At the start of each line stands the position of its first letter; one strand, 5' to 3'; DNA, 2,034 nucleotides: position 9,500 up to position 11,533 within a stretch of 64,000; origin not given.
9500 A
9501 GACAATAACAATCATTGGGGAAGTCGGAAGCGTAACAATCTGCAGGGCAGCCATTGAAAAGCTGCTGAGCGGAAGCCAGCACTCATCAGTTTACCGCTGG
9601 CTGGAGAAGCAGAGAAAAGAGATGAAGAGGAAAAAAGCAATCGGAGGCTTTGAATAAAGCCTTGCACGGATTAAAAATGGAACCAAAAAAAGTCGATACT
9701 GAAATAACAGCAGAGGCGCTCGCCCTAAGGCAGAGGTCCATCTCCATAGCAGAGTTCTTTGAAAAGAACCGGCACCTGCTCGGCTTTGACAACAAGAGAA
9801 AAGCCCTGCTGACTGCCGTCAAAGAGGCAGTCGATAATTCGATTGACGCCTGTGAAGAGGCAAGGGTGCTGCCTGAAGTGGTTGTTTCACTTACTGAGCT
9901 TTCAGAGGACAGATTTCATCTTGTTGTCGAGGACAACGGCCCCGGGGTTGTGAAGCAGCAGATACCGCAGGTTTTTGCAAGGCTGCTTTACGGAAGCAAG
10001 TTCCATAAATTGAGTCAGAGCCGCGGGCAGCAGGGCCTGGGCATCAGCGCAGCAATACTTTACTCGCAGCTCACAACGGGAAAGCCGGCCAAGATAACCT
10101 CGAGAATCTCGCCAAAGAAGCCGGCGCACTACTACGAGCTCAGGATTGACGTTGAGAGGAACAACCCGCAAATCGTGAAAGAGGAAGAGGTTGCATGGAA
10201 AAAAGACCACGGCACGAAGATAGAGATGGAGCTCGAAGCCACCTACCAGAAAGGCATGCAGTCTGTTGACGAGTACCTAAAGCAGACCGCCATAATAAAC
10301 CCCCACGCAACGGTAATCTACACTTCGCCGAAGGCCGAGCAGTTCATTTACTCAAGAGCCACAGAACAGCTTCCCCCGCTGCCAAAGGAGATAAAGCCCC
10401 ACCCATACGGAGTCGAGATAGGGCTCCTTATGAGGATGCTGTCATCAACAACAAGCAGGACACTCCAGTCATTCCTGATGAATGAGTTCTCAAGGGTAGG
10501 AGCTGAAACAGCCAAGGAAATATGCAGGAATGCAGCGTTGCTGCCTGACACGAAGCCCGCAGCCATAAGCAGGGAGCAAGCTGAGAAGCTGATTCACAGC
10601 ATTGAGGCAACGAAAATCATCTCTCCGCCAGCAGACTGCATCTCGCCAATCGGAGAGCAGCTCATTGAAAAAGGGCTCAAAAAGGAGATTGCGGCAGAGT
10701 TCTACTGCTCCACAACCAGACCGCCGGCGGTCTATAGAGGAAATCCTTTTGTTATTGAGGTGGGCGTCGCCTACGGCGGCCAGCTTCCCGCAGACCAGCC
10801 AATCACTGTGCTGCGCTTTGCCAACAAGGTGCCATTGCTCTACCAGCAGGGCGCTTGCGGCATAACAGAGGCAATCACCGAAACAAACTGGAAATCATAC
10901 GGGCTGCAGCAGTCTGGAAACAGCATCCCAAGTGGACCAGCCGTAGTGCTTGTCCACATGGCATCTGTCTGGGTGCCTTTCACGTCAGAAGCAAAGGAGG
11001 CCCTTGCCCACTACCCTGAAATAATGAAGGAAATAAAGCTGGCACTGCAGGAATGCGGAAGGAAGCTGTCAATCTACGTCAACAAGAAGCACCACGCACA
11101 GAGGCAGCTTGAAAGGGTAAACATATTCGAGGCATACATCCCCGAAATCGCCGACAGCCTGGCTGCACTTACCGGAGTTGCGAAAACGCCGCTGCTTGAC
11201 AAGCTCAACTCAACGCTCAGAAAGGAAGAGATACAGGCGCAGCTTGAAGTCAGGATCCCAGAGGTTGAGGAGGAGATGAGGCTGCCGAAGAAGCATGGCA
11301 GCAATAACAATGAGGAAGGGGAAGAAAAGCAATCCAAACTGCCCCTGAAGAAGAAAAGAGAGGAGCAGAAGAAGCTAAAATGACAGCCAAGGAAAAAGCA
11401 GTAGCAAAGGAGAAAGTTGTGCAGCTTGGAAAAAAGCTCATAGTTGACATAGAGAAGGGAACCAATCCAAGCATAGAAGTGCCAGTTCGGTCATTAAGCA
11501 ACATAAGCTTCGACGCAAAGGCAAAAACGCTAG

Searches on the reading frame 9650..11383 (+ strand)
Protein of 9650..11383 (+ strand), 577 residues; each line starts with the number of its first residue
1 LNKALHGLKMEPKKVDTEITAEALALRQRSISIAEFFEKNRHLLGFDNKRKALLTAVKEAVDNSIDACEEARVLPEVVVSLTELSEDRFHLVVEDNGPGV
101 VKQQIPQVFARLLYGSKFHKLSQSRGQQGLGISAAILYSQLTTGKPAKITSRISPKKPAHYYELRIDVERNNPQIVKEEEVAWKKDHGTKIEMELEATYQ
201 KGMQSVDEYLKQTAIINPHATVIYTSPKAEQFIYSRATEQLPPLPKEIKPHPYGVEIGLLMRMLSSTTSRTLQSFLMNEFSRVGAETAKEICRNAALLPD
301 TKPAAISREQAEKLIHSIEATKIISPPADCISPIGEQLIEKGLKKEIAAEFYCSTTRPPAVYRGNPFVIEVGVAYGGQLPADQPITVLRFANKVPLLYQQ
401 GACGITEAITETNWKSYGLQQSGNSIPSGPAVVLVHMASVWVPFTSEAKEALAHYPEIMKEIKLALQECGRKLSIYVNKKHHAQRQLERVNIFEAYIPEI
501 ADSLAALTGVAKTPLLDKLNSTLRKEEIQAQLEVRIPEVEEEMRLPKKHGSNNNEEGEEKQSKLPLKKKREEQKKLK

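Call 54: search_protein_families(library=pfam, proteins=[window:9650-11383:+], max_evalue=0.001)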
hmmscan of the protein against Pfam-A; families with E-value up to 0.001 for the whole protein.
window:9650-11383:+ (577 aa): 4 families
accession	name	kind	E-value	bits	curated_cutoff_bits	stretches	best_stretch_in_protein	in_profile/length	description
PF09239.17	Topo-VIb_trans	-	1.9e-63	213.5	24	1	326-488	1-158/159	Topoisomerase VI B subunit, transducer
PF02518.31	HATPase_c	-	1.1e-10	42.3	26.4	1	50-142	3-84/111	Histidine kinase-, DNA gyrase B-, and HSP90-like ATPase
PF13589.12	HATPase_c_3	-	1e-08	35.7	25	1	55-154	5-95/137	Histidine kinase-, DNA gyrase B-, and HSP90-like ATPase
PF05833.16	NFACT_N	-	0.00033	20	31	1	241-319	161-237/456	NFACT N-terminal and middle domains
